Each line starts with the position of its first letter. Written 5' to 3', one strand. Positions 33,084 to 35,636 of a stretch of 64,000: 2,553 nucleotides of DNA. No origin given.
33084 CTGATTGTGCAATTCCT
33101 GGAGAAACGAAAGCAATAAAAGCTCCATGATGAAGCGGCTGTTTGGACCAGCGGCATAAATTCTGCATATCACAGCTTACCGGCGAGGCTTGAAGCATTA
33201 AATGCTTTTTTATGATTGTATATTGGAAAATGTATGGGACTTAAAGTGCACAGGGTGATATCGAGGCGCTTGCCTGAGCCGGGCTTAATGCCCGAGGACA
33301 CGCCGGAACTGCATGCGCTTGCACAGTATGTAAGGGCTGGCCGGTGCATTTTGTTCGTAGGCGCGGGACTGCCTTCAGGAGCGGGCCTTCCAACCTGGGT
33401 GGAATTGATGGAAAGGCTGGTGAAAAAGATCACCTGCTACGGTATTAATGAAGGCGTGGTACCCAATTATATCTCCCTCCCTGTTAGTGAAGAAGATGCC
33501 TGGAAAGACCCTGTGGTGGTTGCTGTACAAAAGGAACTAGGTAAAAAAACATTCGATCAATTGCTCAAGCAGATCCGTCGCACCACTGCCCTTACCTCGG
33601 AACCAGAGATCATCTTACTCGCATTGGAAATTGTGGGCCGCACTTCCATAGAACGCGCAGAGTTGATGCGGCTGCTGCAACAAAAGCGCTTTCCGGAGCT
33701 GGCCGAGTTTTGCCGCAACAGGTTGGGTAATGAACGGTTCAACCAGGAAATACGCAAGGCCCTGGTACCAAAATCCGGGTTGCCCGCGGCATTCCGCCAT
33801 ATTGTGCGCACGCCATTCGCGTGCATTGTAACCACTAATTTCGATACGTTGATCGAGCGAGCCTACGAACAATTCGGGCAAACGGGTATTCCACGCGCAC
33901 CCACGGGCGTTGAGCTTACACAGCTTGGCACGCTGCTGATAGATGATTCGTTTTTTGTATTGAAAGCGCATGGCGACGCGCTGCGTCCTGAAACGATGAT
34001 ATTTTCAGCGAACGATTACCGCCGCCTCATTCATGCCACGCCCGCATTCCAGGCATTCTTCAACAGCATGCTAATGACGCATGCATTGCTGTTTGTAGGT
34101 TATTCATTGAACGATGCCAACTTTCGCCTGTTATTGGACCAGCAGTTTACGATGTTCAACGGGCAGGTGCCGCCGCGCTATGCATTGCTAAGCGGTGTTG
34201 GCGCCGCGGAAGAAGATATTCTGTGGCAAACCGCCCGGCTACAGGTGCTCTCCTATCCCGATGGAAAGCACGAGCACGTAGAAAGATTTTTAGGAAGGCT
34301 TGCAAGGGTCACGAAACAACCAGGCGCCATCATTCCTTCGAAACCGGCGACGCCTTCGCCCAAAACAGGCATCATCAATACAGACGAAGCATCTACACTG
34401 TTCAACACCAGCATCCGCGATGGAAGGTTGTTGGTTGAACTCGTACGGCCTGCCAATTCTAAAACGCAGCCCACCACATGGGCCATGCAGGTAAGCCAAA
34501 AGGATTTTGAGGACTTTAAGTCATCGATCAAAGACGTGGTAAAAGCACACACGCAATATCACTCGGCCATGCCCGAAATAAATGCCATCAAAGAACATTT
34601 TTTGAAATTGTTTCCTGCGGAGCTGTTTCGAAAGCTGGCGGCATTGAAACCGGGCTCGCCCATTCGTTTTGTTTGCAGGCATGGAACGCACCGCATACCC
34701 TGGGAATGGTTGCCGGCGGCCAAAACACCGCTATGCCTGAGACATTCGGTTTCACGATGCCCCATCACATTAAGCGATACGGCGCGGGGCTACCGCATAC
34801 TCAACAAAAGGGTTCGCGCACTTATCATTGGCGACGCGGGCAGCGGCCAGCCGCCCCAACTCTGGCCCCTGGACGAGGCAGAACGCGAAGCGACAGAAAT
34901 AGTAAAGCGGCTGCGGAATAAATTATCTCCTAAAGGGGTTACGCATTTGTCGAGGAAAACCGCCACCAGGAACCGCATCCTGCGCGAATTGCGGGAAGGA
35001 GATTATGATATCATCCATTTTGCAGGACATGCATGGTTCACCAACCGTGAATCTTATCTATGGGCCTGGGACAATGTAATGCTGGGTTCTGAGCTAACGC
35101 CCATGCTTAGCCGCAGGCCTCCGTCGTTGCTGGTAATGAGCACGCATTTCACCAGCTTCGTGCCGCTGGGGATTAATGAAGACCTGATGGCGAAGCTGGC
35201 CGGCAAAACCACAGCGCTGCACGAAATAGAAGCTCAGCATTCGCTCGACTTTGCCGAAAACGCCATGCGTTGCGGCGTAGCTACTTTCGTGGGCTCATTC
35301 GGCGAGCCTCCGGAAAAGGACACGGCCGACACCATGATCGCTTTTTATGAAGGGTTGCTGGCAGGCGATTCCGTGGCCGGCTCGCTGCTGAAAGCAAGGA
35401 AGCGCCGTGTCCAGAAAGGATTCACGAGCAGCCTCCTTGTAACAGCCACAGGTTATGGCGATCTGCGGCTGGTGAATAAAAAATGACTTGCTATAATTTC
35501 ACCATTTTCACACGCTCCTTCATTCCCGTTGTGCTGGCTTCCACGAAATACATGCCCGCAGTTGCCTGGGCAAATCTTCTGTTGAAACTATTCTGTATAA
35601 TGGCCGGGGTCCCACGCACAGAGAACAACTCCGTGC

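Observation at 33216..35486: SIR2-like NADase domain fused to a CHAT-like caspase-fold domain with a Cys-to-His substitution; candidate single-gene antiphage defence protein next to a tRNA cluster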

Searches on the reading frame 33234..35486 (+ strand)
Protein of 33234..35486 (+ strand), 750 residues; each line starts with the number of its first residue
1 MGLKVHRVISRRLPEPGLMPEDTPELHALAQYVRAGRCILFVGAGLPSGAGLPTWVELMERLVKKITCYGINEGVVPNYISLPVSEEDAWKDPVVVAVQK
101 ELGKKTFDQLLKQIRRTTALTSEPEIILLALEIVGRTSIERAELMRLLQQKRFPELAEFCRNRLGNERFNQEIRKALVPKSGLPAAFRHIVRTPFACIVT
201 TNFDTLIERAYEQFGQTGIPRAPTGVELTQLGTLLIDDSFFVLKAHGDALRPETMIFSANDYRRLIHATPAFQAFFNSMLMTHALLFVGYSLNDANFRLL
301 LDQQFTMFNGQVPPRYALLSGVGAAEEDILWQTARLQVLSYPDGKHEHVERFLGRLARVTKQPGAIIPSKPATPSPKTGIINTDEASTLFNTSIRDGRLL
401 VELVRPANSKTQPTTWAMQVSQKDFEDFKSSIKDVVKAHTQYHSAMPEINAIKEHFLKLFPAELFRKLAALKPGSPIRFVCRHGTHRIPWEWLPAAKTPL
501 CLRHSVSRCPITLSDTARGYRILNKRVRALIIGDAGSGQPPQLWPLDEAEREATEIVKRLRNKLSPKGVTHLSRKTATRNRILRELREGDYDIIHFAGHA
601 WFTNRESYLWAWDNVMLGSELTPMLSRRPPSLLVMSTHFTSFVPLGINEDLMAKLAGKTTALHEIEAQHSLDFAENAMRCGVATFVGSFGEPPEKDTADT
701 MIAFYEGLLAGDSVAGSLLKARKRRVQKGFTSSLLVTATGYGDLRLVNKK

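Call 6: search_protein_families(library=pfam, proteins=[window:33234-35486:+], max_evalue=1)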
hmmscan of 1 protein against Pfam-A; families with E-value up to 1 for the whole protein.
window:33234-35486:+ (750 aa): 2 families
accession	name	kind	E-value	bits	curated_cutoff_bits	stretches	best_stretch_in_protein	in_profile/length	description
PF13289.12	SIR2_2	-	1e-25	90.9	24.5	1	197-338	2-140/141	SIR2-like domain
PF12770.12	CHAT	-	1.3e-17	64.6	24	1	472-725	22-266/289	CHAT domain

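Call 7: search_protein_families(library=padloc, proteins=[window:33234-35486:+], max_evalue=1)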
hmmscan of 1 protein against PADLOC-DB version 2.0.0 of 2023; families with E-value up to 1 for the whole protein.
window:33234-35486:+ (750 aa): 20 families
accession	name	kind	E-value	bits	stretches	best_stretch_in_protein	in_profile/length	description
PDLC00407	ThsA1|ThsA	-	8.1e-25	85.4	2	154-323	61-227/478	STALD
PDLC00409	ThsA1|ThsA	-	1.1e-17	62.3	2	156-304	64-209/242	STALD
PDLC03856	LmuA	-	3.2e-15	54.2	2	188-352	108-262/433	-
PDLC04968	PDC-S25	-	3.7e-13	47.3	1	193-308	138-245/517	-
PDLC04967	PDC-S25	-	1.9e-11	41.6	1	197-302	148-249/528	-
PDLC05061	PDC-S65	-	3.7e-06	24.5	2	198-215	142-159/592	-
PDLC02419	Aga_SIR2-PNTD1-PNTD2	-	8.3e-06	22.8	1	195-301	120-222/558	Class I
PDLC04082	SIR2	-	9.7e-06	22.7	2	196-214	129-147/345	-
PDLC03831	BovA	-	2.6e-05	21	1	380-512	300-427/720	-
PDLC04166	Dsr1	-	3.1e-05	19.9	1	196-294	122-210/1227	-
PDLC04167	Dsr1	-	9.5e-05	18.3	1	198-360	123-289/1248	-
PDLC02401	Aga_SIR2-PNTD1-PNTD2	-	0.00021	18.2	1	195-296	93-190/524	Class I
PDLC02183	Dsr1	-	0.0013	14.5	2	198-303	123-229/1275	-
PDLC04087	SIR2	-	0.0014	15.5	1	188-215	123-152/343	-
PDLC02184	Dsr2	-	0.0029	13.7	1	190-297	113-214/1222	-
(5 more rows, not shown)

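Call 8: search_protein_families(library=ncbifam, proteins=[window:33234-35486:+], max_evalue=1)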
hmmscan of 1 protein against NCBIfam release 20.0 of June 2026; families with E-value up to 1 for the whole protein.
window:33234-35486:+ (750 aa): 3 families
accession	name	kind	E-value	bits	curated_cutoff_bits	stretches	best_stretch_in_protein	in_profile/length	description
NF041819.1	Dsr2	equivalog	0.0017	16.4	1400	1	156-297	73-209/1215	anti-phage defense-associated sirtuin Dsr2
NF041818.1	Dsr1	equivalog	0.0041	14.8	1400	0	28-66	13-51/1263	anti-phage defense-associated sirtuin Dsr1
NF041814.1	Avs5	equivalog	0.15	9.9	1000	1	244-308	162-230/763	AVAST type 5 anti-phage protein Avs5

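Call 11: find_homologous_proteins(query=window:33234-35486:+, max_evalue=0.001)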
Query window:33234-35486:+ (750 aa): 229 proteins with E <= 0.001 among 8000 candidates; the best 120 are listed.
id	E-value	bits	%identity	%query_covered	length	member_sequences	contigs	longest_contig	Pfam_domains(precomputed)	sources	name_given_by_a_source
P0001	0.0e+0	1716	100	100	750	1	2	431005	PF13289.13,PF12770.13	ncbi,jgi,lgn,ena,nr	ncbi:MAG TPA: SIR2 family protein [Chitinophagaceae bacterium]|nr:SIR2 family protein [Chitinophagac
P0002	0.0e+0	1054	63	99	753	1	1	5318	PF13289.13,PF12770.13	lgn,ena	-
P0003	0.0e+0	1029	62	99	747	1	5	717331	PF13289.13,PF12770.13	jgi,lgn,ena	-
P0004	0.0e+0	1014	61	100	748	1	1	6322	PF13289.13,PF12770.13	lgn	-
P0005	9.5e-298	1008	65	92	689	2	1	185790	PF13289.13,PF12770.13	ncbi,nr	ncbi:MAG TPA: SIR2 family protein [Blastocatellia bacterium]|nr:SIR2 family protein [Blastocatellia 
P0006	1.4e-269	914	56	100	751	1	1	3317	PF13289.13,PF12770.13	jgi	jgi:hypothetical protein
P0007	7.9e-205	700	46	99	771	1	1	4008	PF13289.13,PF12770.13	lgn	-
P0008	2.5e-203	695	46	100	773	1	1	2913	PF13289.13,PF12770.13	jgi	jgi:hypothetical protein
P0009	2.7e-203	695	47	96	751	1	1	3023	PF13289.13,PF12770.13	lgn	-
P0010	9.0e-203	694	47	96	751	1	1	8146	PF13289.13,PF12770.13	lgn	-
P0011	1.8e-200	686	46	97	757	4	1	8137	PF13289.13,PF12770.13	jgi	jgi:hypothetical protein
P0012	5.0e-199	681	46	97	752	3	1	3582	PF13289.13,PF12770.13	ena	-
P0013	4.3e-194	665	45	97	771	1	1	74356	PF13289.13,PF12770.13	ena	-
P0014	1.6e-193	663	44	99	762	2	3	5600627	PF13289.13,PF12770.13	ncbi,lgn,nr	ncbi:hypothetical protein BurJ1DRAFT_3267 [Burkholderiales bacterium JOSHI_001]|nr:hypothetical prot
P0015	3.1e-193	662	44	98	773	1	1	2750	PF13289.13,PF12770.13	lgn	-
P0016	4.4e-193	661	45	100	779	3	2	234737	PF13289.13,PF12770.13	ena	-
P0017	4.5e-191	655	44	98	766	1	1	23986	PF13289.13,PF12770.13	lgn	-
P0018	5.4e-187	641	44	97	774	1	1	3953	PF13289.13,PF12770.13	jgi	jgi:hypothetical protein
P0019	1.4e-186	640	45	98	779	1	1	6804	PF13289.13,PF12770.13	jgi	jgi:SIR2-like protein/CHAT domain-containing protein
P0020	3.4e-186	639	45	97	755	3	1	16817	PF13289.13,PF12770.13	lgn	-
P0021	4.8e-181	622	44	98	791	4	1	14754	PF13289.13,PF12770.13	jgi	jgi:SIR2-like protein/CHAT domain-containing protein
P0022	1.2e-179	617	43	98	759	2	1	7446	PF13289.13,PF12770.13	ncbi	-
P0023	9.8e-179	614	43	100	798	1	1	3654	PF13289.13,PF12770.13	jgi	jgi:hypothetical protein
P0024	8.1e-177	608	43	97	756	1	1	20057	PF13289.13,PF12770.13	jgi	jgi:hypothetical protein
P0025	8.9e-177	608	43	97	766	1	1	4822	PF13289.13,PF12770.13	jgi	jgi:hypothetical protein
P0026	1.5e-173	597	43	98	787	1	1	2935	PF13289.13,PF12770.13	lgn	-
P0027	5.3e-173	595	43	99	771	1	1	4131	PF13289.13,PF12770.13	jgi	jgi:hypothetical protein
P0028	1.9e-172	593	43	97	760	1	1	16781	PF13289.13,PF12770.13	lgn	-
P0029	9.0e-168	578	42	97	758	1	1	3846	PF13289.13,PF12770.13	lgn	-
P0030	4.1e-167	576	41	97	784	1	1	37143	PF13289.13,PF12770.13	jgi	jgi:hypothetical protein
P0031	2.2e-166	573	41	100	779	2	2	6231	PF13289.13,PF12770.13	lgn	-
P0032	7.9e-166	571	43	92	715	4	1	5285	PF13289.13,PF12770.13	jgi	jgi:hypothetical protein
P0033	2.4e-163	563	41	100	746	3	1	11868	PF13289.13,PF12770.13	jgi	jgi:CHAT domain-containing protein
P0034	1.3e-162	561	40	98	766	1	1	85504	PF13289.13,PF12770.13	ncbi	ncbi:MAG: SIR2 family protein [Planctomycetota bacterium]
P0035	2.1e-159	550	40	98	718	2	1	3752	PF13289.13,PF12770.13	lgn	-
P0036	4.4e-159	549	40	97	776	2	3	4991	PF13289.13,PF12770.13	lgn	-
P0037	7.0e-158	545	40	98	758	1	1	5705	PF13289.13,PF12770.13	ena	-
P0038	2.4e-157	543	41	96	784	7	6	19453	PF13289.13,PF12770.13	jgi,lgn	jgi:hypothetical protein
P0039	2.7e-157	543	41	96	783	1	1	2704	PF13289.13,PF12770.13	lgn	-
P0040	1.2e-156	541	39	97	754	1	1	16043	PF13289.13,PF12770.13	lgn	-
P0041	3.4e-154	533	42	96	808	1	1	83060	PF13289.13,PF12770.13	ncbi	-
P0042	5.9e-154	532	41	96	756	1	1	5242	PF13289.13,PF12770.13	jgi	jgi:hypothetical protein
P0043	8.1e-152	525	40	97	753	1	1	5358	PF13289.13,PF12770.13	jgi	jgi:hypothetical protein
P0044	7.7e-151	522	40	98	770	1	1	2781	PF13289.13,PF12770.13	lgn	-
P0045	3.0e-150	520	38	97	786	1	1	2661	PF13289.13,PF12770.13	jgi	jgi:hypothetical protein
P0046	4.1e-149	516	38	99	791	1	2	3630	PF13289.13,PF12770.13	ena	-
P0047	7.1e-149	515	39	97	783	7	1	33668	PF13289.13,PF12770.13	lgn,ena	-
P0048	8.3e-149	515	40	98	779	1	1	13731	PF13289.13,PF12770.13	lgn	-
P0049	2.6e-148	513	39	98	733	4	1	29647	PF13289.13,PF12770.13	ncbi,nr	ncbi:MAG TPA: SIR2 family protein, partial [Pyrinomonadaceae bacterium]|nr:SIR2 family protein [Pyri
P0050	1.2e-147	511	39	98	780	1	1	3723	PF13289.13,PF12770.13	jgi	jgi:hypothetical protein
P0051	1.3e-147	511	39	97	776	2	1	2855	PF13289.13,PF12770.13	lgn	-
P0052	1.1e-146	508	38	98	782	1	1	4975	PF13289.13,PF12770.13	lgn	-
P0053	8.7e-146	505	39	96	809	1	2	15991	PF13289.13,PF12770.13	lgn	-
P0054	1.0e-143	498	39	97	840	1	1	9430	PF13289.13,PF12770.13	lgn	-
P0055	3.3e-142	493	37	99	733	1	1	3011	PF13289.13,PF12770.13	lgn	-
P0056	3.0e-140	487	40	81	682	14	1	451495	PF13289.13,PF12770.13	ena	-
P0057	9.1e-138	479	38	96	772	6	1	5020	PF13289.13,PF12770.13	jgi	jgi:SIR2-like domain/CHAT domain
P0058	9.4e-138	479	44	74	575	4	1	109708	PF13289.13,PF12770.13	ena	-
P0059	7.2e-135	469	35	97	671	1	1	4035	PF13289.13,PF12770.13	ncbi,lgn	ncbi:MAG TPA: SIR2 family protein [Gemmatimonadales bacterium]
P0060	1.2e-134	468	45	70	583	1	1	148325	PF13289.13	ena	-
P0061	1.3e-133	465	37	96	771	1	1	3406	PF13289.13,PF12770.13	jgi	jgi:hypothetical protein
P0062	2.4e-133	464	36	97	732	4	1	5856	PF13289.13,PF12770.13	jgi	-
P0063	1.2e-131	458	37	96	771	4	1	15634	PF13289.13,PF12770.13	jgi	jgi:hypothetical protein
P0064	2.2e-131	457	39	85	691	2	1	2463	PF13289.13,PF12770.13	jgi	jgi:hypothetical protein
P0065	7.9e-131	456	37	89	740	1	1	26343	PF13289.13,PF12770.13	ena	-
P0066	8.7e-126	439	38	96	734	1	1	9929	PF13289.13,PF12770.13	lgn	-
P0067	6.6e-125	436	36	96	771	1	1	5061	PF13289.13,PF12770.13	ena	-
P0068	7.9e-123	429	38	82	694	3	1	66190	PF13289.13,PF12770.13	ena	-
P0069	1.8e-122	428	34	98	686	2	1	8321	PF13289.13,PF12770.13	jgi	-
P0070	9.0e-122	426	34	97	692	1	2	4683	PF13289.13,PF12770.13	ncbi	-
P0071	3.8e-120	420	35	96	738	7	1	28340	PF13289.13,PF12770.13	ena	-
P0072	1.3e-119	419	36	81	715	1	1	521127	PF13289.13,PF12770.13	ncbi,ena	-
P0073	2.5e-119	418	33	98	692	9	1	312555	PF13289.13,PF12770.13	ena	-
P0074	6.4e-118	413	34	96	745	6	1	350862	PF13289.13,PF12770.13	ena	-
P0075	2.8e-117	411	37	81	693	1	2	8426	PF13289.13,PF12770.13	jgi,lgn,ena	-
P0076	8.1e-117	409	46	61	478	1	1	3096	PF13289.13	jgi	jgi:hypothetical protein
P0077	2.0e-116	408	34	97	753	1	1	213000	PF13289.13,PF12770.13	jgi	-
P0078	7.6e-116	406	34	97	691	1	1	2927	PF13289.13,PF12770.13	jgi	jgi:SIR2-like domain/CHAT domain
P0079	2.2e-115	405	41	68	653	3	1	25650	PF13289.13,PF12770.13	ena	-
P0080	1.2e-114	402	48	53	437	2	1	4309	PF13289.13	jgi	-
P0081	1.2e-113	399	33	92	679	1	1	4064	PF13289.13,PF12770.13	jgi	jgi:hypothetical protein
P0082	2.2e-113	398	40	73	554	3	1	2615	PF13289.13,PF12770.13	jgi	jgi:hypothetical protein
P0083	8.3e-110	386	38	81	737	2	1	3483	PF13289.13,PF12770.13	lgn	-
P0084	3.3e-109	384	34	98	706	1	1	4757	PF13289.13,PF12770.13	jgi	jgi:hypothetical protein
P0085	1.9e-108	382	34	97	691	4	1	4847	PF13289.13,PF12770.13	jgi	jgi:hypothetical protein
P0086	2.7e-108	381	32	96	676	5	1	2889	PF13289.13,PF12770.13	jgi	jgi:SIR2-like domain/CHAT domain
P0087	3.5e-108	381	36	83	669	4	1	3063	PF13289.13,PF12770.13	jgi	-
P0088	4.4e-108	380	36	83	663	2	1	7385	PF13289.13,PF12770.13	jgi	jgi:hypothetical protein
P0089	1.3e-107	379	35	81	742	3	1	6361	PF13289.13,PF12770.13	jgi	jgi:SIR2-like domain/CHAT domain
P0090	1.8e-107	378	35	81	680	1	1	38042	PF13289.13,PF12770.13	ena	-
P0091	3.6e-107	377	34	97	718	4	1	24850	PF13289.13,PF12770.13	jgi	jgi:hypothetical protein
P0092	8.2e-107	376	33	97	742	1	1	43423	PF13289.13,PF12770.13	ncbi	-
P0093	1.3e-106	376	37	81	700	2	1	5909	PF13289.13,PF12770.13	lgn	-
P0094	2.4e-106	375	34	81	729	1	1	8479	PF13289.13,PF12770.13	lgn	-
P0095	2.5e-106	375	35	81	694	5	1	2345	PF13289.13,PF12770.13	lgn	-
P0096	3.0e-106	374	35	81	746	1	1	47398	PF13289.13,PF12770.13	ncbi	-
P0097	3.4e-106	374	36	81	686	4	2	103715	PF13289.13,PF12770.13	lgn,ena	-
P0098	6.9e-106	373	33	96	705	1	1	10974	PF13289.13,PF12770.13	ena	-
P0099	7.6e-106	373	35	81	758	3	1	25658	PF13289.13,PF12770.13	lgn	-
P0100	2.0e-105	372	34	80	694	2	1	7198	PF13289.13,PF12770.13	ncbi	ncbi:MAG: SIR2 family protein [Limisphaerales bacterium]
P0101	2.1e-105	372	34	81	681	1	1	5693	PF13289.13,PF12770.13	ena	-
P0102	3.3e-105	371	35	81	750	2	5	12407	PF13289.13,PF12770.13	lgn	-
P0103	4.0e-105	371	34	96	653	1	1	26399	PF13289.13,PF12770.13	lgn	-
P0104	2.3e-104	368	33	97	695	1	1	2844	PF13289.13,PF12770.13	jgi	jgi:hypothetical protein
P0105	8.6e-104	366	51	30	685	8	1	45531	PF13289.13,PF12770.13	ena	-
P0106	9.6e-104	366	36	81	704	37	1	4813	PF13289.13,PF12770.13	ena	-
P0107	1.7e-103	365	33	81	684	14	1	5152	PF13289.13,PF12770.13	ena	-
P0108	3.6e-103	364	32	96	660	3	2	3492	PF13289.13,PF12770.13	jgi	jgi:hypothetical protein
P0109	4.6e-103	364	32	96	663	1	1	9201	PF13289.13,PF12770.13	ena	-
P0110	8.9e-103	363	36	80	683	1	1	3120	PF13289.13,PF12770.13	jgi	jgi:hypothetical protein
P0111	1.2e-102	362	48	32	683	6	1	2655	PF13289.13,PF12770.13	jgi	jgi:hypothetical protein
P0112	3.7e-102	361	42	48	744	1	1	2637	PF13289.13,PF12770.13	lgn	-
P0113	4.7e-102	361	48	29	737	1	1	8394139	PF13289.13,PF12770.13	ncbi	ncbi:SIR2 family protein [Myxococcaceae bacterium GXIMD 01537]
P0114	5.6e-102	360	33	98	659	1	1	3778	PF13289.13,PF12770.13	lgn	-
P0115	1.5e-101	359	33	96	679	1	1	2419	PF13289.13,PF12770.13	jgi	jgi:hypothetical protein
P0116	2.3e-100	355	33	97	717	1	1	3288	PF13289.13,PF12770.13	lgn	-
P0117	2.4e-100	355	49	30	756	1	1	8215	PF13289.13,PF12770.13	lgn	-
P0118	3.5e-100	354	35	79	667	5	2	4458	PF13289.13,PF12770.13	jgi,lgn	jgi:hypothetical protein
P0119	6.2e-100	354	32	96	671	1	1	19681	PF13289.13,PF12770.13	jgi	jgi:hypothetical protein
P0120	8.2e-100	353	35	81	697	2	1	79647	PF13289.13,PF12770.13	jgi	-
